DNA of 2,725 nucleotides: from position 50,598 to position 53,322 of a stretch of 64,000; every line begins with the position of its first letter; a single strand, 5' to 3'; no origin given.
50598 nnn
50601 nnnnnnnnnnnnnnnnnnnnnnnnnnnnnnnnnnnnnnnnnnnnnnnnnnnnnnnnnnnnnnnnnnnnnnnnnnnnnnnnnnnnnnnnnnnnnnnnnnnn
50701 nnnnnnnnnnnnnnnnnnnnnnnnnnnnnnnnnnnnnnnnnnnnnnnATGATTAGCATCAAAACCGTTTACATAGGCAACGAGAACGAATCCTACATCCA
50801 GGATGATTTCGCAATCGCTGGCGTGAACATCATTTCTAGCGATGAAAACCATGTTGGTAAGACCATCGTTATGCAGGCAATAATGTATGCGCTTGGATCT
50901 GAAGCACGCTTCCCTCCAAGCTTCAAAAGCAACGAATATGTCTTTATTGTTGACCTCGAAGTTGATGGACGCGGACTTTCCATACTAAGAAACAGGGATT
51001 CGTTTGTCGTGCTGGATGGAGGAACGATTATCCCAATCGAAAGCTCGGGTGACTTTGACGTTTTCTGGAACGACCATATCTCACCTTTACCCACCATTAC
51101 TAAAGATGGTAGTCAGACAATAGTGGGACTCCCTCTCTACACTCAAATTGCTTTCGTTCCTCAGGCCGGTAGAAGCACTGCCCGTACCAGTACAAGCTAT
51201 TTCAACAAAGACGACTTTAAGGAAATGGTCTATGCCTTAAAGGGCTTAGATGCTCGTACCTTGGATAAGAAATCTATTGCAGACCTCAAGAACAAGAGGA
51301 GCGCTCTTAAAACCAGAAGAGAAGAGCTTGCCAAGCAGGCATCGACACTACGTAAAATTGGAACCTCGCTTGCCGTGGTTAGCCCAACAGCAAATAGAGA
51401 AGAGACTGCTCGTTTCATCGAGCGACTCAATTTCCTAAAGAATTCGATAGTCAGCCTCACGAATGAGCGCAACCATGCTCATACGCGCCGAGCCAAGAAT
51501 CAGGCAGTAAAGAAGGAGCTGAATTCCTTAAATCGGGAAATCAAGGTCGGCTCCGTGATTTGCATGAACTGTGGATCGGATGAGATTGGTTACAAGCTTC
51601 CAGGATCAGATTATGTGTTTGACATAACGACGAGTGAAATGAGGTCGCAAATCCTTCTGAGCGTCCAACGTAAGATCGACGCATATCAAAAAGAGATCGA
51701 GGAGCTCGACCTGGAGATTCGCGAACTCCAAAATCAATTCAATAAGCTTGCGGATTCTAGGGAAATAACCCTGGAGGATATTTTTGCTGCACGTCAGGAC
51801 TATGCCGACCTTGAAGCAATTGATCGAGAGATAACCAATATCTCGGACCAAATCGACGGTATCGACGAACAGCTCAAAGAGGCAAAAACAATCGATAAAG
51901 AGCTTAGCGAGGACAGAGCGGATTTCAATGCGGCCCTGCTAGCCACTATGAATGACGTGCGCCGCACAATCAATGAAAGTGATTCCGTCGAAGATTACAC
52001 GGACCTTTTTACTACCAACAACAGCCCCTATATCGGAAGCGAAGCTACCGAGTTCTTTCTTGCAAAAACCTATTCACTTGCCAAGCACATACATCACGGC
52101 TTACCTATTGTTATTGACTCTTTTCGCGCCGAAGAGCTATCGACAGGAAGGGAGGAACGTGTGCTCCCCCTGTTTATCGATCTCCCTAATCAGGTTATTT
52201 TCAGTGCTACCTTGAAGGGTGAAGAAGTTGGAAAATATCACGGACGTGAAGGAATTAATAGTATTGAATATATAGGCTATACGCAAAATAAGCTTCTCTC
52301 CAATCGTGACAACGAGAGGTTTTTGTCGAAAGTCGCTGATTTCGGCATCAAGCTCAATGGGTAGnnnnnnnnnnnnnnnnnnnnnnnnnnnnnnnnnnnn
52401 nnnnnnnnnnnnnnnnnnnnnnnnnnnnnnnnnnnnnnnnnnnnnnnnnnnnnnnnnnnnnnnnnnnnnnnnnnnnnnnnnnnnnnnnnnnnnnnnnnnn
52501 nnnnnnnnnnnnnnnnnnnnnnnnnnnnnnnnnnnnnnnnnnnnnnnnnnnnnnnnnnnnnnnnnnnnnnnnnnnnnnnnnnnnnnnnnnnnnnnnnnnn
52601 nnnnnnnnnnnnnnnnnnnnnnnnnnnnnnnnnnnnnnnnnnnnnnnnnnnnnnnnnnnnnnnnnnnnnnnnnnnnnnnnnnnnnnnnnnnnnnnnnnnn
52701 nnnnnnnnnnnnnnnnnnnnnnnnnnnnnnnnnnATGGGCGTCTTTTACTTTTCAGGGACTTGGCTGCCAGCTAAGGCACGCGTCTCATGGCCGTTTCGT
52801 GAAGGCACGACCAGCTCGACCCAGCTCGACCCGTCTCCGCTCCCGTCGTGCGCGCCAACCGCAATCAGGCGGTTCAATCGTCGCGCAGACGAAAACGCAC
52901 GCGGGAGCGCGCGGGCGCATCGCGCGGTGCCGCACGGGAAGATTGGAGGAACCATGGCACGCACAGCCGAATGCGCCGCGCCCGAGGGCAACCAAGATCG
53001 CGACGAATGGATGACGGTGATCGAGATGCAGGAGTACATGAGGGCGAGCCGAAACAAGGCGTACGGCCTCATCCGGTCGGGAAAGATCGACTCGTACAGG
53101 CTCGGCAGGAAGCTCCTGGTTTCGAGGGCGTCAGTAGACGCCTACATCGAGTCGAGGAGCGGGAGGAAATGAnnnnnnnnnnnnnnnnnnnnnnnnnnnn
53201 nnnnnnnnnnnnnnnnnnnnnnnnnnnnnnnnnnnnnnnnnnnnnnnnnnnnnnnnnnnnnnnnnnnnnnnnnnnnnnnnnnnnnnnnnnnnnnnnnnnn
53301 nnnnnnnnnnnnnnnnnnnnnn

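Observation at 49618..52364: Two-gene module: domain-less 377-aa protein plus SMC/Rad50-like ATPase with a CxxC hook (Lamassu-like architecture with an unrecognised effector)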

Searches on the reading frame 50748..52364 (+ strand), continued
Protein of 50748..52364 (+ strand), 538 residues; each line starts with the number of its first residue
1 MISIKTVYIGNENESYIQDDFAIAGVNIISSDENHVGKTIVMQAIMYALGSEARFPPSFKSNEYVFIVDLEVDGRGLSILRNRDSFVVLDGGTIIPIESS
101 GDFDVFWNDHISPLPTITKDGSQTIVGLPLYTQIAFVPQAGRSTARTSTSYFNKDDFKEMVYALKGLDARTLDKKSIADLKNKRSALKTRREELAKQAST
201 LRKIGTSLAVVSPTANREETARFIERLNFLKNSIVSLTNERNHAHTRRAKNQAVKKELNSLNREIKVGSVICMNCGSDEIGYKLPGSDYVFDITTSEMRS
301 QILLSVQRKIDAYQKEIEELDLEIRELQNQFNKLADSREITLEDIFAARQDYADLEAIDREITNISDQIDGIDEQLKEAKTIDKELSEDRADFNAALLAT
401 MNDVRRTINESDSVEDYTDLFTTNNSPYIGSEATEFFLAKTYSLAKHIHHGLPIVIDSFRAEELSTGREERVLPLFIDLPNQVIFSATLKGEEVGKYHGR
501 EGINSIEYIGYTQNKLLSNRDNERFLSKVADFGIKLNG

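Call 60: get_annotated_region(hit=H4, flank=3500)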
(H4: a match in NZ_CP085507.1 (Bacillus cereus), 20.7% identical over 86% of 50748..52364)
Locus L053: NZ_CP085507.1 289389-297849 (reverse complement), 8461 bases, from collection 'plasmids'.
description: Bacillus cereus strain HD2.4 plasmid unnamed1, complete sequence
organism: Bacillus cereus (NCBI taxid 1396)
taxonomy: Bacteria; Bacillota; Bacilli; Bacillales; Bacillaceae; Bacillus; Bacillus cereus
host: -; source: soil sample,soil from tomato plant roots; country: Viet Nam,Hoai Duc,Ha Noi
typing (MOB-suite, as given by PLSDB): non-mobilizable; replicon rep_cluster_164,rep_cluster_1751
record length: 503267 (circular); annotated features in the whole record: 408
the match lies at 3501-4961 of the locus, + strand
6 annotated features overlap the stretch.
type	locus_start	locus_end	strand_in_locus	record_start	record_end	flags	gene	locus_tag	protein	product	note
CDS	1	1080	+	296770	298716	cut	-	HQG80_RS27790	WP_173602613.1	hypothetical protein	-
CDS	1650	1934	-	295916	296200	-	-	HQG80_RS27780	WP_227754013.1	hypothetical protein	-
CDS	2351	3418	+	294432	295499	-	lmuA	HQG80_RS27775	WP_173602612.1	Lamassu anti-phage system protein LmuA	-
CDS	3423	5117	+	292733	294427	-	lmuB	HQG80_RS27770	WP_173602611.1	Lamassu anti-phage system protein LmuB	-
CDS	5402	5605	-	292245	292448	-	-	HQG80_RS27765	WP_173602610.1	hypothetical protein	-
CDS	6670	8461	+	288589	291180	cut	-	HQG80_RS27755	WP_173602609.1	ATP-dependent helicase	-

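Call 61: get_annotated_region(hit=H1, flank=5000)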
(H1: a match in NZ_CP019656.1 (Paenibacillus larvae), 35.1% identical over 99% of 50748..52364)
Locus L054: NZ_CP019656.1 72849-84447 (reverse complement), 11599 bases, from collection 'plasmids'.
description: Paenibacillus larvae subsp. larvae strain Eric_III plasmid unnamed1, complete sequence
organism: Paenibacillus larvae (NCBI taxid 147375)
taxonomy: Bacteria; Bacillota; Bacilli; Bacillales; Paenibacillaceae; Paenibacillus; Paenibacillus larvae
host: -; source: honeybees,cell culture,foul brood; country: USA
typing (MOB-suite, as given by PLSDB): mobilizable; replicon rep_cluster_2241; relaxase MOBP
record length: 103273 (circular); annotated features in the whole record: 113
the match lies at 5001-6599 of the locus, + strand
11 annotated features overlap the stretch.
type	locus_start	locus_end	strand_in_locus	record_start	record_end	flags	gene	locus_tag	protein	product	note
CDS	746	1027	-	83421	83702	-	-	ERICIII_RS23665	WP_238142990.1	hypothetical protein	-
CDS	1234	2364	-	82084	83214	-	-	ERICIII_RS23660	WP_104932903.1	Fic family protein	-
CDS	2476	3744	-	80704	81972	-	-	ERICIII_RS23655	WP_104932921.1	DNA polymerase IV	-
CDS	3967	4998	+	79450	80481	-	-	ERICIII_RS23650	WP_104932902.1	hypothetical protein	-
CDS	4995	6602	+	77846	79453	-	-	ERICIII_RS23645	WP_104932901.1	hypothetical protein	-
CDS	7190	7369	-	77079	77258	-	-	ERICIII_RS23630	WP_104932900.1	hypothetical protein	-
CDS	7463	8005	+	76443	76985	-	-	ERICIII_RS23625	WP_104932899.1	hypothetical protein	-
CDS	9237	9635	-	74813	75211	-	tnpA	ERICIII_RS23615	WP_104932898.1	IS200/IS605 family transposase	-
CDS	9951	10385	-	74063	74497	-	-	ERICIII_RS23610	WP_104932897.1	DUF5348 domain-containing protein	-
CDS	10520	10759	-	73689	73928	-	-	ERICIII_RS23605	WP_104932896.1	hypothetical protein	-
CDS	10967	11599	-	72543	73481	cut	-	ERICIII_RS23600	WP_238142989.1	tyrosine-type recombinase/integrase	GO:0015074 - DNA integration [Evidence IEA]; GO:0006310 - DNA recombination [Evidence IEA]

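Call 64: search_protein_families(library=pfam, proteins=[L053:2351-3418:+, L053:3423-5117:+], max_evalue=0.01)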
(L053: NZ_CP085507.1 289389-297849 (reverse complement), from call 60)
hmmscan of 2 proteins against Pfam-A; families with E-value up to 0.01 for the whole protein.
L053:2351-3418:+ (355 aa): 0 families

L053:3423-5117:+ (564 aa): 0 families

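Call 66: search_protein_families(library=padloc, proteins=[L053:2351-3418:+, L053:3423-5117:+, L054:3967-4998:+, L054:4995-6602:+], max_evalue=0.001)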
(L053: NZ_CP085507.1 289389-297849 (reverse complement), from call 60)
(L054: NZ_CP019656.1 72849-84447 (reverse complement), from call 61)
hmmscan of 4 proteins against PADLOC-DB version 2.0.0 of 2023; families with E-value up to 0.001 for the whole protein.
L053:2351-3418:+ (355 aa): 7 families
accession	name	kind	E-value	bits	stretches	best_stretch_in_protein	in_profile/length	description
PDLC00246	LmuA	-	8.6e-204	674.7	1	1-355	1-355/355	DUF4297 domain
PDLC03849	LmuA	-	2e-25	88.1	1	10-304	8-318/370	-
PDLC00238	LmuA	-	9.3e-24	82.5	1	11-335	11-347/365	DUF4297 domain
PDLC00247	LmuA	-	5e-07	27.2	1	12-90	7-85/376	DUF4297 domain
PDLC00242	LmuA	-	8.5e-06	23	1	8-191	3-183/388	DUF4297 domain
PDLC00243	LmuA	-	8.7e-06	23.5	1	29-347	27-350/361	DUF4297 domain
PDLC00245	LmuA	-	2.5e-05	21.9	0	38-91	43-96/384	DUF4297 domain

L053:3423-5117:+ (564 aa): 19 families
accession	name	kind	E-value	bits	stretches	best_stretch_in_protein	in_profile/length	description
PDLC00254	LmuB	-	4.7e-194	644.2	1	1-558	1-561/563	AAA ATPase domain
PDLC00249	LmuB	-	1.1e-80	269.9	1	1-559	1-561/565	AAA ATPase domain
PDLC03860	LmuB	-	4.3e-69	231.5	1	1-559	1-563/565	-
PDLC00257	LmuB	-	3.6e-48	162.8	1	1-552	1-564/571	AAA ATPase domain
PDLC00255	LmuB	-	2.2e-46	156.8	1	1-547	1-535/550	AAA ATPase domain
PDLC00252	LmuB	-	6.1e-44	148.7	1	2-548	1-546/554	AAA ATPase domain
PDLC00253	LmuB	-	1.4e-40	137.4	1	1-557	1-555/567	AAA ATPase domain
PDLC00258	LmuB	-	2.5e-32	110.7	1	1-358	1-357/376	AAA ATPase domain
PDLC03859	LmuB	-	1.5e-31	108.3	1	3-520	2-592/611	-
PDLC00251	LmuB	-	1e-29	101.7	1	29-554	32-549/556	AAA ATPase domain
PDLC00256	LmuB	-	3.8e-28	96.5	1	1-552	1-555/563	AAA ATPase domain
PDLC04526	PDC-M22B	-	6.9e-28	95.6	1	23-555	19-530/535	-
PDLC00250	LmuB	-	3e-24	83.6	1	2-534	3-539/582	AAA ATPase domain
PDLC04663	PDC-M46B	-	3e-19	67.4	2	16-147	11-132/483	-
PDLC03863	LmuB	-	1.1e-15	55.4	1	4-533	3-596/610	-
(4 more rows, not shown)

L054:3967-4998:+ (343 aa): 5 families
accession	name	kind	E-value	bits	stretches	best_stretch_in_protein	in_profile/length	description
PDLC04521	PDC-M22A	-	4.2e-162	537.5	1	1-342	1-342/343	-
PDLC04524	PDC-M22A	-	3.2e-128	425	1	1-265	1-265/267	-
PDLC04520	PDC-M22A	-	1.2e-94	315.4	1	1-342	1-337/340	-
PDLC04522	PDC-M22A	-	1.2e-27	95.3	1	92-342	22-267/271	-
PDLC04523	PDC-M22A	-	3.3e-24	83.7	1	14-338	3-333/339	-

L054:4995-6602:+ (535 aa): 8 families
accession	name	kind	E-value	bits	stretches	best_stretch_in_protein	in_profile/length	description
PDLC04526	PDC-M22B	-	1.8e-217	721.3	1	1-534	1-533/535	-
PDLC04525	PDC-M22B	-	6.7e-68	227.6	1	1-378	1-375/376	-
PDLC00254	LmuB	-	1.6e-22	77.9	1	12-530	17-557/563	AAA ATPase domain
PDLC03860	LmuB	-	1.1e-15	55.2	1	14-395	18-411/565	-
PDLC00252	LmuB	-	1.3e-13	48.6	1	1-407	3-421/554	AAA ATPase domain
PDLC04663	PDC-M46B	-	1.2e-08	32.4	1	1-100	1-99/483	-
PDLC00256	LmuB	-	4.9e-06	23.5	1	4-106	8-109/563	AAA ATPase domain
PDLC00263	LmuB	-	0.00053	17.9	0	31-168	33-176/204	AAA ATPase domain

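Call 67: find_homologous_proteins(query=L053:2351-3418:+, max_evalue=0.00001)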
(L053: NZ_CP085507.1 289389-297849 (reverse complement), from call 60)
Query L053:2351-3418:+ (355 aa): 22 proteins with E <= 0.00001 among 3531 candidates.
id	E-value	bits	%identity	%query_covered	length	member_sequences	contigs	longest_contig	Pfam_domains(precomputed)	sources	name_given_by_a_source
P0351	4.1e-211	718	95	100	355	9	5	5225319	-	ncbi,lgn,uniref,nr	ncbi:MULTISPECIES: Lamassu anti-phage system protein LmuA [Bacillus cereus group]|uniref:Lamassu ant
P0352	1.3e-190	651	86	100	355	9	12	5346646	-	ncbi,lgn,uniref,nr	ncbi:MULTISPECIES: Lamassu anti-phage system protein LmuA [Bacillus cereus group]|uniref:Lamassu ant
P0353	1.1e-177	608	82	100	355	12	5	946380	-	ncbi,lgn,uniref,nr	ncbi:DUF4297 domain-containing protein [Bacillus atrophaeus]|uniref:Lamassu anti-phage system protei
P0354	1.2e-173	595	81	100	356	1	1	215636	-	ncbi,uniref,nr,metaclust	ncbi:Lamassu anti-phage system protein LmuA [Bacillus sp. TH007]|uniref:Lamassu anti-phage system pr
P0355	9.5e-173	592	80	100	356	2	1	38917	-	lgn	-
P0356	4.8e-172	590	80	100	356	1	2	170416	-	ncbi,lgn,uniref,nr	ncbi:dsDNA nuclease domain-containing protein [Bacillus altitudinis]|uniref:Lamassu anti-phage syste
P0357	4.2e-159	547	71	100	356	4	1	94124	PF14130.13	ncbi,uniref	ncbi:dsDNA nuclease domain-containing protein [Brevibacillus laterosporus]|uniref:dsDNA nuclease dom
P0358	2.3e-148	512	68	99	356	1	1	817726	-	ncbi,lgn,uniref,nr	ncbi:dsDNA nuclease domain-containing protein [Bacillus sp. S/N-304-OC-R1]|uniref:dsDNA nuclease dom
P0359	8.0e-115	402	54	99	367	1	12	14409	-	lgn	-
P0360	1.3e-112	394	55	99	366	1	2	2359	-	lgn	-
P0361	4.3e-111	389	54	99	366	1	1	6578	-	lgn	-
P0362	8.2e-111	388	54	100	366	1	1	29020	-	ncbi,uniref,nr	ncbi:DUF4297 domain-containing protein [Bacillus toyonensis]|uniref:DUF4297 domain-containing protei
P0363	1.3e-110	388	54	99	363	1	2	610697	-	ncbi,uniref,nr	ncbi:DUF4297 domain-containing protein [Priestia megaterium]|uniref:dsDNA nuclease domain-containing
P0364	6.9e-110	385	54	99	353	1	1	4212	-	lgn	-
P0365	4.2e-109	383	54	99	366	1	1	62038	-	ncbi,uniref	ncbi:DUF4297 domain-containing protein [Oceanobacillus profundus]|uniref:DUF4297 domain-containing p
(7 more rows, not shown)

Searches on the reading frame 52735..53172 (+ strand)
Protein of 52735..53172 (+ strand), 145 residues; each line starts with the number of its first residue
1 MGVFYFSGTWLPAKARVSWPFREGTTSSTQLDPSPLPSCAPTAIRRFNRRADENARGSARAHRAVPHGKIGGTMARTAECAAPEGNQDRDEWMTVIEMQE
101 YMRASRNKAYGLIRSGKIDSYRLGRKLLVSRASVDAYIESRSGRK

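Call 3: search_protein_families(library=pfam, proteins=[window:52735-53172:+], max_evalue=1)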
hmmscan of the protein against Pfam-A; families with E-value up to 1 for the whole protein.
window:52735-53172:+ (145 aa): 1 family
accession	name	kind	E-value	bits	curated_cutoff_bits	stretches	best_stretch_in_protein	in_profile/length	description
PF12728.13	HTH_17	-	3e-12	47.1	27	1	92-142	1-51/51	Helix-turn-helix domain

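Call 4: search_protein_families(library=padloc, proteins=[window:52735-53172:+], max_evalue=1)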
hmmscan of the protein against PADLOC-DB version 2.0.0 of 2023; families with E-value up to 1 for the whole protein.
window:52735-53172:+ (145 aa): 0 families

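Call 5: search_protein_families(library=ncbifam, proteins=[window:52735-53172:+], max_evalue=1)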
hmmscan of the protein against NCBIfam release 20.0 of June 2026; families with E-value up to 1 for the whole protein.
window:52735-53172:+ (145 aa): 2 families
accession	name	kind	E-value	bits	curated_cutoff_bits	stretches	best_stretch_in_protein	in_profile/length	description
TIGR01764.1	excise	domain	1.5e-11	44.4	28.8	1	92-139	1-48/49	excisionase family DNA-binding protein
NF047737.1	antiphage_MADS1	equivalog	2.1e-05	24.7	80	1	90-138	1-49/49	methylation-associated defense system helix-turn-helix domain-containing protein MAD1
